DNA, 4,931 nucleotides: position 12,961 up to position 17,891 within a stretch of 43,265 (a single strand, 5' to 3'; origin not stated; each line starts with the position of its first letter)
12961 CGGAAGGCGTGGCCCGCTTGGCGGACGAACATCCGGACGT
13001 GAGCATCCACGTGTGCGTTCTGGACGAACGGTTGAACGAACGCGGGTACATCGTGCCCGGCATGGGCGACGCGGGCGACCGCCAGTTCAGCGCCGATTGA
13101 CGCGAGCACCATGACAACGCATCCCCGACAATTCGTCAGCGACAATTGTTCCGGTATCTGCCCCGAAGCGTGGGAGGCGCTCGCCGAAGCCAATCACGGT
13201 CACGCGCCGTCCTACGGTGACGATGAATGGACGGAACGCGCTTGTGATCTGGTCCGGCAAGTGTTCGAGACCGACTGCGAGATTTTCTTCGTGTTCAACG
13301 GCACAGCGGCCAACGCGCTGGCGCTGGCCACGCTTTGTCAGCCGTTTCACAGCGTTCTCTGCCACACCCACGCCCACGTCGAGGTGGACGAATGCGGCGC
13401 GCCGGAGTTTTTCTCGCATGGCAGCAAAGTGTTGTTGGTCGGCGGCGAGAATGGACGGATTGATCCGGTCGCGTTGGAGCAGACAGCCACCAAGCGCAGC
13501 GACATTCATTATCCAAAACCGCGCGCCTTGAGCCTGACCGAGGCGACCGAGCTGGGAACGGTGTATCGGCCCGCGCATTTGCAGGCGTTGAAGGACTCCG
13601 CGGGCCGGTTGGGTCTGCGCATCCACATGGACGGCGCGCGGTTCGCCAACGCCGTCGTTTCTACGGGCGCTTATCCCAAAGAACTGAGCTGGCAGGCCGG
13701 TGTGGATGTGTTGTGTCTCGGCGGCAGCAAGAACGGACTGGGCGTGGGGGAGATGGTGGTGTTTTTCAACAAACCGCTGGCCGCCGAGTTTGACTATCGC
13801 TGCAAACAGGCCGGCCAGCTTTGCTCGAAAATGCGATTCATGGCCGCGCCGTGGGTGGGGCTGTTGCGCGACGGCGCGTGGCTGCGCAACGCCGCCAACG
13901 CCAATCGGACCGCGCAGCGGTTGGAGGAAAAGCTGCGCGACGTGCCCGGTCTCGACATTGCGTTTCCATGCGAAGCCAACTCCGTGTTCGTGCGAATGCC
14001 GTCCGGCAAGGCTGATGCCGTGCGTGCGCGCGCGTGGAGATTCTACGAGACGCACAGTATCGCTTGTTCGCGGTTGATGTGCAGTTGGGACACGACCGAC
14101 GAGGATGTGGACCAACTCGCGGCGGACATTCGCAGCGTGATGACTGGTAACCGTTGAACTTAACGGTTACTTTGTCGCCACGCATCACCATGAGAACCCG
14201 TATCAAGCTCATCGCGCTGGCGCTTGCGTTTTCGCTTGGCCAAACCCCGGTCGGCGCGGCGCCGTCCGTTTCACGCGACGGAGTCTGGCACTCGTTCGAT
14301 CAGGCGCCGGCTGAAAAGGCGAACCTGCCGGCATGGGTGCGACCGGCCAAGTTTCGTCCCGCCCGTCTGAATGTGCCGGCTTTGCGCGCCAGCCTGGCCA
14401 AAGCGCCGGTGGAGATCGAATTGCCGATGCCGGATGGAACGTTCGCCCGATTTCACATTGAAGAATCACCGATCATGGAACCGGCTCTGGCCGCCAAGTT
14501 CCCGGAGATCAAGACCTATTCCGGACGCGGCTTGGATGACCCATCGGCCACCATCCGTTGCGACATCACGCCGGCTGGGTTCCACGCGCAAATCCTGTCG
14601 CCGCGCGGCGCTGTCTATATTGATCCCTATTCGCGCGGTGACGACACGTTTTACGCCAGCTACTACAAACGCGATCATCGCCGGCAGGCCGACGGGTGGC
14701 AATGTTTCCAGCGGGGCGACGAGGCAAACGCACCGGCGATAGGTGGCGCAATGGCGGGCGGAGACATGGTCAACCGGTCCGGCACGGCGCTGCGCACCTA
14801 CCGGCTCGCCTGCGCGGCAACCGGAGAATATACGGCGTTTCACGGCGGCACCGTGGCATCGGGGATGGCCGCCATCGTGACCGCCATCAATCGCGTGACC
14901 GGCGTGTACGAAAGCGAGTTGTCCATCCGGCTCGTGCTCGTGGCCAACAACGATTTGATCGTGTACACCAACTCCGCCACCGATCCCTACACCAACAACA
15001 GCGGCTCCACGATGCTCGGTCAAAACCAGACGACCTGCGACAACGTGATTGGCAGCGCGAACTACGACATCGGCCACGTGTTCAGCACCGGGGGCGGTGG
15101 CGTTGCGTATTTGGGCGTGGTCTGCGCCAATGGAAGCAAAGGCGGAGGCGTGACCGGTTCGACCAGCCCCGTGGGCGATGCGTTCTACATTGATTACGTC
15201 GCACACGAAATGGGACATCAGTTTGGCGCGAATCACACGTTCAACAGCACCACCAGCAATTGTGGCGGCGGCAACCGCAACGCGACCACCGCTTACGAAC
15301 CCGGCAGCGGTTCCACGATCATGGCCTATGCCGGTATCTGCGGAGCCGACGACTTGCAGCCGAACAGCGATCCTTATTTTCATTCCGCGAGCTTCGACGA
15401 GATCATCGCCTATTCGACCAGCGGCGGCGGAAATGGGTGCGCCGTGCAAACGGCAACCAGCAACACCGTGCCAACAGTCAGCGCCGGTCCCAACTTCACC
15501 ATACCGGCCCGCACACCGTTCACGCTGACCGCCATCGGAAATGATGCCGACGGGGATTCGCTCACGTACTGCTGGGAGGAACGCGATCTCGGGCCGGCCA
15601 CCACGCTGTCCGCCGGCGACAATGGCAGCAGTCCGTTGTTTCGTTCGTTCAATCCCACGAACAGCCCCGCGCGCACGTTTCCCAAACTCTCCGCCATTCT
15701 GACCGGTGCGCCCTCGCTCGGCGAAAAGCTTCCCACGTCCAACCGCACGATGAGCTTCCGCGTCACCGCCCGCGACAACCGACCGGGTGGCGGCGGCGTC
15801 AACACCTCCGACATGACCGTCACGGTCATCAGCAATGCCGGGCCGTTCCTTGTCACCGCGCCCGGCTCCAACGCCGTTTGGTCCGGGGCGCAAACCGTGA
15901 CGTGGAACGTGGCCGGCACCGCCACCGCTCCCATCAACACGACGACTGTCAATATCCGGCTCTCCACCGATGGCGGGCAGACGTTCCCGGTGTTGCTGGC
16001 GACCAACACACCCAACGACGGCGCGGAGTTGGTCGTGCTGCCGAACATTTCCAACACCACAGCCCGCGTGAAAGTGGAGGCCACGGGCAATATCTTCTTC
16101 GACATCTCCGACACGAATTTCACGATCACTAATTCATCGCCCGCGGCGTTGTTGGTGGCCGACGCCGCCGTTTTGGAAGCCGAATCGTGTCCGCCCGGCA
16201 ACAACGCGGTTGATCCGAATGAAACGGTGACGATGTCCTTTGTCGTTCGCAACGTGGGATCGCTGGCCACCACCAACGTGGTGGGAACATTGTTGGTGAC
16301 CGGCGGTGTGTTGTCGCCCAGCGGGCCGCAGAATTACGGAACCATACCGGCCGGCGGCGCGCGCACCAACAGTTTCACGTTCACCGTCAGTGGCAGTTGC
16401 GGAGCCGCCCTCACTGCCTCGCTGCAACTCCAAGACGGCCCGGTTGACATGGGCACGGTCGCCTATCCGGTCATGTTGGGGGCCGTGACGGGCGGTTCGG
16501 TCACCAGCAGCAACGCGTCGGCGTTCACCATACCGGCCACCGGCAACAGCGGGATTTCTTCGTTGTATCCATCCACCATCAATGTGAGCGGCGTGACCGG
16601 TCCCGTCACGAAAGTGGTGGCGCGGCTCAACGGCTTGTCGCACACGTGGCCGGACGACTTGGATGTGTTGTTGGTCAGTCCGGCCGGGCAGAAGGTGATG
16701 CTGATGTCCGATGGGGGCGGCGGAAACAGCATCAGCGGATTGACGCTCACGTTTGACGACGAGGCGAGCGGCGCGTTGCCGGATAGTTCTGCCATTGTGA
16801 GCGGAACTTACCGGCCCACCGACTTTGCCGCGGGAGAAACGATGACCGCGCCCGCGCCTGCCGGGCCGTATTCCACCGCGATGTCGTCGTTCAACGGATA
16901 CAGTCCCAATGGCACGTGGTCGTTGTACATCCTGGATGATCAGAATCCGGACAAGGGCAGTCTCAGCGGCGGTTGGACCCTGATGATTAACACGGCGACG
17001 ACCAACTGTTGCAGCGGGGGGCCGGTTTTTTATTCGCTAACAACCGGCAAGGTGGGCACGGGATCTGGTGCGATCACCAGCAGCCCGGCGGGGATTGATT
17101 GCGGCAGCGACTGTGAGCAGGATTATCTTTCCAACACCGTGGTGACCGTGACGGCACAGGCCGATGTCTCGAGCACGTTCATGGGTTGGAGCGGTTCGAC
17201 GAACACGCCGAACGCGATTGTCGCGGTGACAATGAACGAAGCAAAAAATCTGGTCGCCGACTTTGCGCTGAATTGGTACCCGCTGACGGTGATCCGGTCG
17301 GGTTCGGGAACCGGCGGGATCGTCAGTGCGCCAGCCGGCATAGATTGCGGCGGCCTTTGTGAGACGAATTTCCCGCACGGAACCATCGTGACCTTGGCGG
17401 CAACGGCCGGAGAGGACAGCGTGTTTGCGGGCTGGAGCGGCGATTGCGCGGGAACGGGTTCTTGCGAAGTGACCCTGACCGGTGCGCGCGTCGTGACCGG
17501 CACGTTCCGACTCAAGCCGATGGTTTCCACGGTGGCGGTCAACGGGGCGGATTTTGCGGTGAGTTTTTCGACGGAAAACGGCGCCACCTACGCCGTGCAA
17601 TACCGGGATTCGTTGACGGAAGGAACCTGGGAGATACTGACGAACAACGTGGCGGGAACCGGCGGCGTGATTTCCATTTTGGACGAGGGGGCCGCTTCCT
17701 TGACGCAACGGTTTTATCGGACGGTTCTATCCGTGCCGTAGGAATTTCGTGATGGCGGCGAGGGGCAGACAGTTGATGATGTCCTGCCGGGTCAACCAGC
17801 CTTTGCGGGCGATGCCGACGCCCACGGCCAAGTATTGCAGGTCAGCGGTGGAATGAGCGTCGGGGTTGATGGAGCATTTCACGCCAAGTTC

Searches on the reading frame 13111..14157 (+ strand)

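Call 25: search_protein_families(library=pfam, proteins=[window:13111-14157:+])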
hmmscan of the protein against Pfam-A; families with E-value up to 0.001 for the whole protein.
window:13111-14157:+ (348 aa): 1 family
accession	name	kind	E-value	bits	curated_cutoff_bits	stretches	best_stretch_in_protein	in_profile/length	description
PF01212.27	Beta_elim_lyase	-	2e-60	205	27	1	7-295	1-284/288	Beta-eliminating lyase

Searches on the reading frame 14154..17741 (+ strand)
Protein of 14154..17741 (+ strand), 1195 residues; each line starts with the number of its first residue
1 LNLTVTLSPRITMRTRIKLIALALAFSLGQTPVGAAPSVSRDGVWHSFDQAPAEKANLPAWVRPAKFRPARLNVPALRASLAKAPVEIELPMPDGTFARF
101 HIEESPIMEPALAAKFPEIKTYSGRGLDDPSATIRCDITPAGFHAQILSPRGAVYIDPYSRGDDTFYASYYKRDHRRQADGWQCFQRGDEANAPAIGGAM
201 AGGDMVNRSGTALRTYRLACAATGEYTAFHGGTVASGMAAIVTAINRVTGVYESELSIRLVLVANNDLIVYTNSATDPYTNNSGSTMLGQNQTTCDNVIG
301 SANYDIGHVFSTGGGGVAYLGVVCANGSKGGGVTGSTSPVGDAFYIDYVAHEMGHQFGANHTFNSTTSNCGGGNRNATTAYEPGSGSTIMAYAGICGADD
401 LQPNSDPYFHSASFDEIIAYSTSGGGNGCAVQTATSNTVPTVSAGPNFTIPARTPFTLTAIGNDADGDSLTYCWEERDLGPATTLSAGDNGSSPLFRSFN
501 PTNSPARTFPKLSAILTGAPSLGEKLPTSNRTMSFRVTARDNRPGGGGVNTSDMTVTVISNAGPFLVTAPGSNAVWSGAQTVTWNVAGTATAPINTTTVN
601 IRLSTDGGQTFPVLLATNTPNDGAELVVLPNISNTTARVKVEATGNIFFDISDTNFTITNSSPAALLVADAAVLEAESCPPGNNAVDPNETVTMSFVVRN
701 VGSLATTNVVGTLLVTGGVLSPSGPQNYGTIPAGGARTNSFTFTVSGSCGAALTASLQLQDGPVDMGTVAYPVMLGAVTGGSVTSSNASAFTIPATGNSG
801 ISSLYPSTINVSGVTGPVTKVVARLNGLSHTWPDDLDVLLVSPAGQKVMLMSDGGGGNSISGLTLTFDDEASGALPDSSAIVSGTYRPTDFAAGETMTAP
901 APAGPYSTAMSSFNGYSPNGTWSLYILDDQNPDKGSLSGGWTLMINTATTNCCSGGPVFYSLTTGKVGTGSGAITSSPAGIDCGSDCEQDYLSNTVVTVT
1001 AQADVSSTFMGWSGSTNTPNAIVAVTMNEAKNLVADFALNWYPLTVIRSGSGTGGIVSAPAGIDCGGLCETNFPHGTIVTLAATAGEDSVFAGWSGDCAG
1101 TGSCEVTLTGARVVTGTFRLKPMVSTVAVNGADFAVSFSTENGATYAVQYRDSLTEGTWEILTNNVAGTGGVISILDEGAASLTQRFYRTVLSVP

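Call 25: search_protein_families(library=pfam, proteins=[window:14154-17741:+])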
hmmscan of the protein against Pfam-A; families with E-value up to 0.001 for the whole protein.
window:14154-17741:+ (1195 aa): 6 families
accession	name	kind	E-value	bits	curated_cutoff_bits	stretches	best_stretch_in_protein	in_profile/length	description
PF13583.11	Reprolysin_4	-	1.1e-33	117.1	22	1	214-409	3-192/203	Metallo-peptidase family M12B Reprolysin-like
PF13574.12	Reprolysin_2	-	3.1e-31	109.2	27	1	238-405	5-185/195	Metallo-peptidase family M12B Reprolysin-like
PF13688.12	Reprolysin_5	-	6.3e-30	105.3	27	1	213-398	2-192/196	Metallo-peptidase family M12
PF13582.12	Reprolysin_3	-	1.3e-29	103.7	22.4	1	238-362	1-123/123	Metallo-peptidase family M12B Reprolysin-like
PF18998.6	Flg_new_2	-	3.9e-10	40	23.6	2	987-1039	15-71/73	Divergent InlB B-repeat domain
PF01483.27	P_proprotein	-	1e-07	32.4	21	0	828-859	10-41/86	Proprotein convertase P-domain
